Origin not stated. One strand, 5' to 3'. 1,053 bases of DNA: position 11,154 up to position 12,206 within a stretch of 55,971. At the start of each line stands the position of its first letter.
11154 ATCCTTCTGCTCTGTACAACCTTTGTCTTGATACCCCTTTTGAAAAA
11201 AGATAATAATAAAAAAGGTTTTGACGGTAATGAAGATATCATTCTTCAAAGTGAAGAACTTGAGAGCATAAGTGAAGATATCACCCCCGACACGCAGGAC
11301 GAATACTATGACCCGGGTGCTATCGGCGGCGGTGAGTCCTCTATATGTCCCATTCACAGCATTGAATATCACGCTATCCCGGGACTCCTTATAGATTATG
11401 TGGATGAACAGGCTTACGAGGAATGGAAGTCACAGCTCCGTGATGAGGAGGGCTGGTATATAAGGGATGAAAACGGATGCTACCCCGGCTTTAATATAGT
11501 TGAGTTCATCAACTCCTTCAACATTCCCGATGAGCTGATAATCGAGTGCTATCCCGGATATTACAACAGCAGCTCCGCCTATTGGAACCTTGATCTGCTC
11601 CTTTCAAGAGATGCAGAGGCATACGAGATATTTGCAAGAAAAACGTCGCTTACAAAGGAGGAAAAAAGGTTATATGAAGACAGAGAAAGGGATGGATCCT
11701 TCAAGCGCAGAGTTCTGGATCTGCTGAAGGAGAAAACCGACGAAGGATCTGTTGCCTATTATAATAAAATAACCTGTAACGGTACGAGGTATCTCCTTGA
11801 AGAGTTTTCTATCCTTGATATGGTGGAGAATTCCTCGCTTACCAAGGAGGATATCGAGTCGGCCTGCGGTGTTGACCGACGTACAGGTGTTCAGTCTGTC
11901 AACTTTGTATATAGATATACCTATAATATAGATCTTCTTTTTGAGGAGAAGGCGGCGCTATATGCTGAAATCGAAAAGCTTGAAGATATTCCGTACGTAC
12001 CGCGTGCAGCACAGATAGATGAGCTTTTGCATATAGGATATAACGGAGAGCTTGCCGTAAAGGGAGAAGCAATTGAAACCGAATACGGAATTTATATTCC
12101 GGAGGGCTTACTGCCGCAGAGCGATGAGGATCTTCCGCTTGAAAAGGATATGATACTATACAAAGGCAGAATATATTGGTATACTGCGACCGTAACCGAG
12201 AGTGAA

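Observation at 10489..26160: Family of three sigma/anti-sigma-like modules plus one free lipoprotein sharing an unrecognised extracytoplasmic domain of about 240 aa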

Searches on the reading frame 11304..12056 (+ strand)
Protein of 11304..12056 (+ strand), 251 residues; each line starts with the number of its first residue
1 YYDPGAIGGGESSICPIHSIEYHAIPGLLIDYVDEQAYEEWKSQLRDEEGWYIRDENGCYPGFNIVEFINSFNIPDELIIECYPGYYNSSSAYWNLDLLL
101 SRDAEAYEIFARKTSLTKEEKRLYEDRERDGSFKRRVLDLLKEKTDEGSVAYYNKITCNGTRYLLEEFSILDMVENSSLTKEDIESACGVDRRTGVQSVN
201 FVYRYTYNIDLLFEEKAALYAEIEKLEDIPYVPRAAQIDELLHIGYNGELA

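Call 12: search_solved_structures(query=A2, max_evalue=10)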
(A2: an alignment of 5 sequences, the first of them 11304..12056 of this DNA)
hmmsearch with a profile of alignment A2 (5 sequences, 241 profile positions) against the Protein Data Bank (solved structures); distinct sequences matched with E-value up to 10: 4.
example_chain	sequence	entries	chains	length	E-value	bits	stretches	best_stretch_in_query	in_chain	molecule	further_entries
4ye9_A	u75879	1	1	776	1.8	11.3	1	167-210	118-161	Glutamine--tRNA ligase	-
4ye6_A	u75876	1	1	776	1.8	11.3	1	167-210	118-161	Glutamine--tRNA ligase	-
4ye8_A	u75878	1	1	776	1.8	11.3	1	167-210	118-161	Glutamine--tRNA ligase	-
4r3z_C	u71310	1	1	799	1.8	11.2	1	167-210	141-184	Glutamine--tRNA ligase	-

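Call 16: predict_structure(alignment_id=A2)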
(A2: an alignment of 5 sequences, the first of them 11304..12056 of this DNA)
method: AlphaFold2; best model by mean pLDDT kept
length: 251 residues; sequences in the alignment: 5
mean_pLDDT: 65.7   pTM: 0.56
mean pLDDT of the five models: 65.7, 64.4, 62.5, 59.8, 59.1
residues with pLDDT >= 90: 14; 70-90: 108; 50-70: 64; < 50: 65
segments of 3 or more residues with pLDDT < 50: 1-14, 104-116, 118-128, 190-203, 247-251
pLDDT, mean of each block of 10 residues (from residue 1): 32 47 62 85 84 70 76 79 62 58 46 41 47 74 88 69 64 92 76 35 62 88 79 69 60 32
secondary structure, 60 per line:
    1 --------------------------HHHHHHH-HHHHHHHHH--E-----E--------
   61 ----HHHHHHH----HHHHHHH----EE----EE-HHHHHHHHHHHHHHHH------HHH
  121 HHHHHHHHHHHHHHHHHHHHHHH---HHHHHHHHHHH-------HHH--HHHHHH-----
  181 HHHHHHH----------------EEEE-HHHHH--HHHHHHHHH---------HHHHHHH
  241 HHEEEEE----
elements in order: H27-33 H35-43 H65-71 H76-82 H96-111 H118-143 H147-157 H170-175 H181-187 E204-207 H209-213 H216-224 H234-242 E243-247

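Call 18: search_protein_representatives(alignment_id=A2)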
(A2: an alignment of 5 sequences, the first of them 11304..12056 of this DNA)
Query: 5 sequences, 241 profile positions. Proteins with E-value up to 0.001 (for the whole library): 216; up to 1e-10: 101; up to 1e-30: 15. The best 150 are listed.
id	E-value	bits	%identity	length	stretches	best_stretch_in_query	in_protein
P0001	5.0e-121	419.1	-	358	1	1-241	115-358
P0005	6.9e-102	356.4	-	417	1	1-239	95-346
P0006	1.5e-84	299.7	-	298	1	2-232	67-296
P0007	1.4e-82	293.2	-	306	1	4-236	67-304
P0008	3.0e-76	272.5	-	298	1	4-234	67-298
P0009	6.7e-72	258.2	-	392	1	1-233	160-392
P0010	5.6e-65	235.6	-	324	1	7-235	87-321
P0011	3.7e-63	229.6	-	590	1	6-236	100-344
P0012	6.0e-62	225.7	-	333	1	2-232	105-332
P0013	3.1e-58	213.5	-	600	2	12-207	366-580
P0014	3.9e-51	190.3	-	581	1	6-238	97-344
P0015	8.2e-37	143.4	-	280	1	5-213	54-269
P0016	3.0e-35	138.3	-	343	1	4-230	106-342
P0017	3.4e-34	134.8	-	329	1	3-213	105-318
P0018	1.1e-31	126.6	-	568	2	3-213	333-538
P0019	1.8e-30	122.6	-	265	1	3-213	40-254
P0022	6.0e-23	98.0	-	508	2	7-128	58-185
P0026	3.8e-22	95.4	-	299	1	5-212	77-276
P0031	1.0e-20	90.7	-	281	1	3-212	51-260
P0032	1.7e-20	89.9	-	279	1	12-204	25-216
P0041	7.3e-19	84.6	-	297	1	3-229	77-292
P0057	1.2e-15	74.0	-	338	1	7-176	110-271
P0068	3.6e-14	69.3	-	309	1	2-202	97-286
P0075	1.9e-13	66.9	-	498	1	14-209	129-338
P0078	5.2e-13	65.4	-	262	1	10-103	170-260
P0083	1.3e-12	64.2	-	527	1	6-126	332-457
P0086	1.9e-12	63.6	-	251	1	8-102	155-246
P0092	6.2e-12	61.9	-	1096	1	14-219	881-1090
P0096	9.3e-12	61.3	-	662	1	12-219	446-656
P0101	3.7e-11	59.4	-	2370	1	4-205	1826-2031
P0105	1.1e-10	57.8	-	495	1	16-205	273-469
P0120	5.6e-09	52.2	-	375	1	14-205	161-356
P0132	9.2e-08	48.3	-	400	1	20-185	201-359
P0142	4.0e-07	46.2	-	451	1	16-202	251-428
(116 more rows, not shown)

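Call 23: search_protein_families(library=pfam, alignment_id=A3, max_evalue=0.001)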
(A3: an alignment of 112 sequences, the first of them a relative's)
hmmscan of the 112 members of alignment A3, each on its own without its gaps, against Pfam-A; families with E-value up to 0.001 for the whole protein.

A. member 1, P0005 (417 aa): 0 families

B. families by the number of members that match (of 112 scanned): 5 families
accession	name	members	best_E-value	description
PF05569.17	Peptidase_M56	2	4e-46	BlaR1 peptidase M56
PF16800.11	Endopep_inhib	1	3.1e-07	IseA DL-endopeptidase inhibitor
PF20187.3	DUF6550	1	3.3e-05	Family of unknown function (DUF6550)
PF20251.4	Big_14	1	0.00087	Bacterial Ig-like domain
PF12893.14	Lumazine_bd_2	1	0.00088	Putative lumazine-binding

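Call 25: find_homologous_proteins(query=A3, max_evalue=0.00001)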
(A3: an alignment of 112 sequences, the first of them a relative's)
Query A3 (112 sequences) (417 aa, profile of the alignment): 6 proteins with E <= 0.00001 among 8000 candidates.
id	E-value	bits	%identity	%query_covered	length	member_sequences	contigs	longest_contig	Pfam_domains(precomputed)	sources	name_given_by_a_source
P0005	8.7e-52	195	100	100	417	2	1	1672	-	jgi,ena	-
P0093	2.2e-49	187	37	18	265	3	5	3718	-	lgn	-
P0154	5.2e-49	186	35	25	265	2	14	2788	-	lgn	-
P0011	2.7e-47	180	50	90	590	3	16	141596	-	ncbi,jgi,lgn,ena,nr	ncbi:MAG: hypothetical protein E7591_02705 [Ruminococcaceae bacterium]|nr:hypothetical protein [Osci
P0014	2.6e-43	167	45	89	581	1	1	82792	-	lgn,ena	-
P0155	9.4e-37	145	39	89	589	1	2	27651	-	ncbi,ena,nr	ncbi:MAG: hypothetical protein IKU52_07555 [Clostridia bacterium]|nr:hypothetical protein [Clostridi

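Call 26: find_encoding_contigs(protein=P0011, flank=6000, max_places=4)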
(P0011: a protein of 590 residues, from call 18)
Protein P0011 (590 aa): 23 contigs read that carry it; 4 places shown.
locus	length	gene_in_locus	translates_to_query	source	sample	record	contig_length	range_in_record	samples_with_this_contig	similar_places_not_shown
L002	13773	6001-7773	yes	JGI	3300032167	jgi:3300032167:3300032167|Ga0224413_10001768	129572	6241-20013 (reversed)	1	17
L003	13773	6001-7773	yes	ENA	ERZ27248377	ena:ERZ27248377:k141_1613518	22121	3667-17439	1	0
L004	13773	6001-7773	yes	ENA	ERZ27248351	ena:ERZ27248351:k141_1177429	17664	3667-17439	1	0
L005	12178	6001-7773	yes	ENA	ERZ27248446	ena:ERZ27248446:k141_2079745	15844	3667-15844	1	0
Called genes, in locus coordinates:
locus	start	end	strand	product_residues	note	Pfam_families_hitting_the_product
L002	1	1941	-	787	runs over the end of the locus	PF00395:SLH, PF16126:DUF4838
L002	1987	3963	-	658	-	PF00270:DEAD (faint), PF04851:ResIII, PF17757:UvrB_inter, PF27431:UvrB_3rd, PF00271:Helicase_C, PF12344:UvrB, PF02151:UVR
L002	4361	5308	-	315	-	PF01408:GFO_IDH_MocA, PF22725:GFO_IDH_MocA_C3, PF02894:GFO_IDH_MocA_C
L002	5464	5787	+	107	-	-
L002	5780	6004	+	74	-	PF04545:Sigma70_r4 (weak), PF08281:Sigma70_r4_2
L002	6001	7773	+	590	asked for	-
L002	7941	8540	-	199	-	-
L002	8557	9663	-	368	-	PF02811:PHP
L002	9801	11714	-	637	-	PF00596:Aldolase_II, PF00106:adh_short, PF08659:KR (weak), PF13561:adh_short_C2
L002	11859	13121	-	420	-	PF08240:ADH_N, PF00107:ADH_zinc_N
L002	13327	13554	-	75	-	PF12844:HTH_19 (weak), PF01381:HTH_3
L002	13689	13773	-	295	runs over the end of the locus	PF00657:Lipase_GDSL, PF13472:Lipase_GDSL_2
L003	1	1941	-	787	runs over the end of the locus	PF00395:SLH, PF16126:DUF4838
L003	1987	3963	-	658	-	PF00270:DEAD (faint), PF04851:ResIII, PF17757:UvrB_inter, PF27431:UvrB_3rd, PF00271:Helicase_C, PF12344:UvrB, PF02151:UVR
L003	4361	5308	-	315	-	PF01408:GFO_IDH_MocA, PF22725:GFO_IDH_MocA_C3, PF02894:GFO_IDH_MocA_C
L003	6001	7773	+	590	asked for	-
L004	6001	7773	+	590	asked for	-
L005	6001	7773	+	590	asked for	-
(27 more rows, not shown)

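Call 27: find_encoding_contigs(protein=P0014, flank=6000, max_places=3)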
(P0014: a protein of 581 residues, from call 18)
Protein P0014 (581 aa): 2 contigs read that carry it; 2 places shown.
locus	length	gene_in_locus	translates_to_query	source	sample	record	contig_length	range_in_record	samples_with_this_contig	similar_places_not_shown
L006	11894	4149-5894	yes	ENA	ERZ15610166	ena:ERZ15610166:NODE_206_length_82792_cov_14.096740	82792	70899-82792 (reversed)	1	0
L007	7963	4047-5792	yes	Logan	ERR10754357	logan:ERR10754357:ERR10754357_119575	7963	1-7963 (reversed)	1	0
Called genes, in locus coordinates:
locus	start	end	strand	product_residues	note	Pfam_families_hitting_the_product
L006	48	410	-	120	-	PF04851:ResIII, PF00270:DEAD (weak)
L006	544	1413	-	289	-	PF13240:Zn_Ribbon_1 (weak)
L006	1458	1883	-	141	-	-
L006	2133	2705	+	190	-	-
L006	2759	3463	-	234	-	PF07714:PK_Tyr_Ser-Thr, PF00069:Pkinase, PF03109:ABC1, PF14531:Kinase-like (weak), PF06293:Kdo (weak)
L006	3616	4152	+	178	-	PF08281:Sigma70_r4_2 (weak)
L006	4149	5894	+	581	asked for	-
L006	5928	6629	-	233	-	-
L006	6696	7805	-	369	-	PF02811:PHP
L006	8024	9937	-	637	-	PF00596:Aldolase_II, PF00106:adh_short, PF08659:KR (faint), PF13561:adh_short_C2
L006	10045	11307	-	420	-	PF08240:ADH_N, PF00107:ADH_zinc_N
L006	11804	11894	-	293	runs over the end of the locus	PF00657:Lipase_GDSL (weak), PF13472:Lipase_GDSL_2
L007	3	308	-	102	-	?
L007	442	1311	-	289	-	PF13240:Zn_Ribbon_1 (weak)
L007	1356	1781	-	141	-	-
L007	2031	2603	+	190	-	-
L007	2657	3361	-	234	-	PF07714:PK_Tyr_Ser-Thr, PF00069:Pkinase, PF03109:ABC1, PF14531:Kinase-like (weak), PF06293:Kdo (weak)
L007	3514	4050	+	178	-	PF08281:Sigma70_r4_2 (weak)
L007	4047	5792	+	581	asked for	-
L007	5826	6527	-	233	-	-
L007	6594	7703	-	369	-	PF02811:PHP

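Call 31: find_related_loci(query=A2, collection=genome_contigs, flank=6000)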
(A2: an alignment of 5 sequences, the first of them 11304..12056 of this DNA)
Query A2 (251 aa) in genome_contigs; peptide patterns used: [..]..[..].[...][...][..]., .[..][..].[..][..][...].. (x = any residue, [..] = any of these).
172 stretches matched a pattern; 1 encode a relative of the query (tblastn E <= 1e-3); 1 distinct loci.
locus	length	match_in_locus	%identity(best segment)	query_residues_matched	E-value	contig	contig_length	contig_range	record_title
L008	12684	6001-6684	36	2-243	9e-43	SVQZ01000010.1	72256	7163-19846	MAG: Oscillospiraceae bacterium isolate SIG630 NODE_2191_length_72256_cov_3.455448, whole genome shotgun sequence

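Call 32: find_encoding_contigs(protein=P0009, flank=5000, max_places=3)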
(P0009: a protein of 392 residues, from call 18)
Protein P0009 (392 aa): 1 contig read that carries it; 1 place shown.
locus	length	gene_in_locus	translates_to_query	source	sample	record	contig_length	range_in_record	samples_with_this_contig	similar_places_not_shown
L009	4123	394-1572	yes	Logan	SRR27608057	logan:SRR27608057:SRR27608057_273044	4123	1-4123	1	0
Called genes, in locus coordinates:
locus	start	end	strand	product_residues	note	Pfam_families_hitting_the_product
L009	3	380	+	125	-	?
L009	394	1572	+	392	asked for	-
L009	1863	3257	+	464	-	PF00395:SLH, PF01551:Peptidase_M23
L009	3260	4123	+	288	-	?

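Call 35: find_related_loci(query=A2, collection=metagenome_contigs, flank=7000)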
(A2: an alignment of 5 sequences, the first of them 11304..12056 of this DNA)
Query A2 (251 aa) in metagenome_contigs; peptide patterns used: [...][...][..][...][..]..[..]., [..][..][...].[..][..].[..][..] (x = any residue, [..] = any of these).
439 stretches matched a pattern, but none encodes a relative of the query by tblastn (E <= 1e-3).

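Call 39: find_encoding_contigs(protein=P0012, flank=4000, max_places=3)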
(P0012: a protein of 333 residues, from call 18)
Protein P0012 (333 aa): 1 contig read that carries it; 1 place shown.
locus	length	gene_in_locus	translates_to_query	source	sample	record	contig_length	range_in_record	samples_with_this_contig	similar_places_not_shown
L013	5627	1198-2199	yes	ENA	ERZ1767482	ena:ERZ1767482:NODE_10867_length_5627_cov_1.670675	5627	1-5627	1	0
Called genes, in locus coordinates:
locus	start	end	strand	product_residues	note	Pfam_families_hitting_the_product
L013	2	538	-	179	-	?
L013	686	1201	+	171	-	PF04545:Sigma70_r4 (weak), PF08281:Sigma70_r4_2 (weak)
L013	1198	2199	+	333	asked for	-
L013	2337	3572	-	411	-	-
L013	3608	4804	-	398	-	PF13679:Methyltransf_32, PF13847:Methyltransf_31 (faint)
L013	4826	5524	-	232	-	PF02660:G3P_acyltransf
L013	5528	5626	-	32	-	?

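Call 40: find_encoding_contigs(protein=P0016, flank=4000, max_places=3)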
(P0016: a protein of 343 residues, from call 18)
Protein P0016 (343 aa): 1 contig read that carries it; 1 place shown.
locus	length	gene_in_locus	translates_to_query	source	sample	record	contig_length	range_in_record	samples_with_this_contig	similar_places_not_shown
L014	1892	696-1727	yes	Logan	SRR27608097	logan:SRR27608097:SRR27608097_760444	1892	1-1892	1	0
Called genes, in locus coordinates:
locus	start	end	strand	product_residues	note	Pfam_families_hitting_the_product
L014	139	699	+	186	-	PF04542:Sigma70_r2, PF07638:Sigma70_ECF (weak), PF08281:Sigma70_r4_2, PF04545:Sigma70_r4 (weak)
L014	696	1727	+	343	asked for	-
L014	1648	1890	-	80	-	?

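Call 41: find_encoding_contigs(protein=P0018, flank=4000, max_places=3)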
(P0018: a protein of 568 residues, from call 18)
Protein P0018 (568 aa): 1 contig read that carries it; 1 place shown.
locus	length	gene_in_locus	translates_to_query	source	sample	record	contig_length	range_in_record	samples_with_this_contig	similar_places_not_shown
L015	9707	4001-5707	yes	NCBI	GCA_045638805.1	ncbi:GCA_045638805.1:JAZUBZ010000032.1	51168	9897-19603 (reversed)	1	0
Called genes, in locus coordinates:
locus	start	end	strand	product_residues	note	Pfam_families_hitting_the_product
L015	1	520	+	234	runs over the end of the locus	-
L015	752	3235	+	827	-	PF09992:NAGPA, PF00395:SLH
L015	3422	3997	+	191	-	PF04542:Sigma70_r2, PF08281:Sigma70_r4_2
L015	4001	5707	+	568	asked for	-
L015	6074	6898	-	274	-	PF01145:Band_7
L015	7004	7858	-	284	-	-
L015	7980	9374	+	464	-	PF13375:RnfC_N, PF01512:Complex1_51K, PF10531:SLBB, PF12838:Fer4_7 (weak), PF13183:Fer4_8, PF13237:Fer4_10 (weak), PF13534:Fer4_17 (weak)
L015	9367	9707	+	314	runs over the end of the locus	PF03116:NQR2_RnfD_RnfE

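Call 67: search_protein_families(library=pfam, proteins=[P0092, P0096, P0101, P0105, P0075, P0083, P0142, P0132, P0120], max_evalue=0.01)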
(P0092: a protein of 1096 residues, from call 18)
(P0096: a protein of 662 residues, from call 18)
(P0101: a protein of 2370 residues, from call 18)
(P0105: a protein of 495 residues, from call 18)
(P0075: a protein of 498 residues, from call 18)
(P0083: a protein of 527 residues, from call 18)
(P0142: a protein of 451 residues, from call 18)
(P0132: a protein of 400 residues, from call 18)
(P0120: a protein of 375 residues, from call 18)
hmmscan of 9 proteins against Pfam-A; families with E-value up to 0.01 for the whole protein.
P0092 (1096 aa): 2 families
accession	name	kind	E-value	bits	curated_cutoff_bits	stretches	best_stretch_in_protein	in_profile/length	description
PF05569.17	Peptidase_M56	-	4e-46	158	31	1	7-289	2-294/296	BlaR1 peptidase M56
PF20251.4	Big_14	-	0.00087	19.7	27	1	356-443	7-91/104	Bacterial Ig-like domain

P0096 (662 aa): 0 families

P0101 (2370 aa): 2 families
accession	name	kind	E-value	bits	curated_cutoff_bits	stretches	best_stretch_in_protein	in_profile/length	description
PF05569.17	Peptidase_M56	-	1e-36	127.1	31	1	6-325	8-296/296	BlaR1 peptidase M56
PF16800.11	Endopep_inhib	-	3.1e-07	30.9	29.9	1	2242-2366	31-148/150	IseA DL-endopeptidase inhibitor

P0105 (495 aa): 0 families

P0075 (498 aa): 0 families

P0083 (527 aa): 0 families

P0142 (451 aa): 0 families

P0132 (400 aa): 0 families

P0120 (375 aa): 1 family
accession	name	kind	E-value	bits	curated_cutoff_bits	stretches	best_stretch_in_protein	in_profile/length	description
PF20187.3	DUF6550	-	0.0064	17.2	27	1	23-124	6-104/190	Family of unknown function (DUF6550)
